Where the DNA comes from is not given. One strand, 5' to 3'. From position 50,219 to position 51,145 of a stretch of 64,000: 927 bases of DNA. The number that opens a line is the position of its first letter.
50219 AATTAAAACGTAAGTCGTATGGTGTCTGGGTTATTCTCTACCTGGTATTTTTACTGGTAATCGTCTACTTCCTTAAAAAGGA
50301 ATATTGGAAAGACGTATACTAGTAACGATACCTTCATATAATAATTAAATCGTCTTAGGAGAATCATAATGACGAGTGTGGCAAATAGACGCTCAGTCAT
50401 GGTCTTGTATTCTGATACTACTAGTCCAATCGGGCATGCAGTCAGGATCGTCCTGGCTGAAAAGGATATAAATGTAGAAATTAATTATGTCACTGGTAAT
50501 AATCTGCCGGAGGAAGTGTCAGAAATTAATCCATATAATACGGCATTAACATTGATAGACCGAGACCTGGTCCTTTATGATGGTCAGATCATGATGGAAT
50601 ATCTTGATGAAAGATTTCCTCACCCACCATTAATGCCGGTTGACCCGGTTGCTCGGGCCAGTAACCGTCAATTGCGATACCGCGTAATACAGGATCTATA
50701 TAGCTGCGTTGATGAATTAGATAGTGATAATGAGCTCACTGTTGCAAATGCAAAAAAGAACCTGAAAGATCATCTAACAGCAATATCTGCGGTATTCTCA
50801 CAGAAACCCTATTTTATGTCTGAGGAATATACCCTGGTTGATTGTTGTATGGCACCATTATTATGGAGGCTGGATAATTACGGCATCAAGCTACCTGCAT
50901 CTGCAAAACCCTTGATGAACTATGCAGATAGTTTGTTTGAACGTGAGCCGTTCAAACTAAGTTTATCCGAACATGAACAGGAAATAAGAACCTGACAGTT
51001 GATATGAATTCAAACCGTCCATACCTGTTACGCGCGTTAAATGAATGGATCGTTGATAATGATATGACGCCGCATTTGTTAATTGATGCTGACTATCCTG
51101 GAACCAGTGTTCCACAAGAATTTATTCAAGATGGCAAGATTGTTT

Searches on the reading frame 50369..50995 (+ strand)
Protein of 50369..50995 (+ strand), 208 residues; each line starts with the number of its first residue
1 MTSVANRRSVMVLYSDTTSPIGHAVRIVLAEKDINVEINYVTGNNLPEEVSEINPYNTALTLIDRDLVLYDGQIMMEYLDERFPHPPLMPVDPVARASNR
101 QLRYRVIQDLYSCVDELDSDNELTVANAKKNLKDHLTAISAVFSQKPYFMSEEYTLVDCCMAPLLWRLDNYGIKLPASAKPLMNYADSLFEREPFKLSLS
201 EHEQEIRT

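Call 36: search_protein_families(library=pfam, proteins=[window:50369-50995:+], max_evalue=0.0001)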
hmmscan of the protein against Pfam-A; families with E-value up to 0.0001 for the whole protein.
window:50369-50995:+ (208 aa): 4 families
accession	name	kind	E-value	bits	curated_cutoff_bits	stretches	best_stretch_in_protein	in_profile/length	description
PF13417.12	GST_N_3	-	1.1e-10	42.1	22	1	13-87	1-75/75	Glutathione S-transferase, N-terminal domain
PF13409.12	GST_N_2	-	5.1e-08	33.9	25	1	18-82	1-70/70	Glutathione S-transferase, N-terminal domain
PF13410.11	GST_C_2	-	1.5e-07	31.8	24.9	1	125-172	4-51/69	Glutathione S-transferase, C-terminal domain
PF00043.30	GST_C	-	2.5e-07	31.3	20.7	1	118-193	17-93/93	Glutathione S-transferase, C-terminal domain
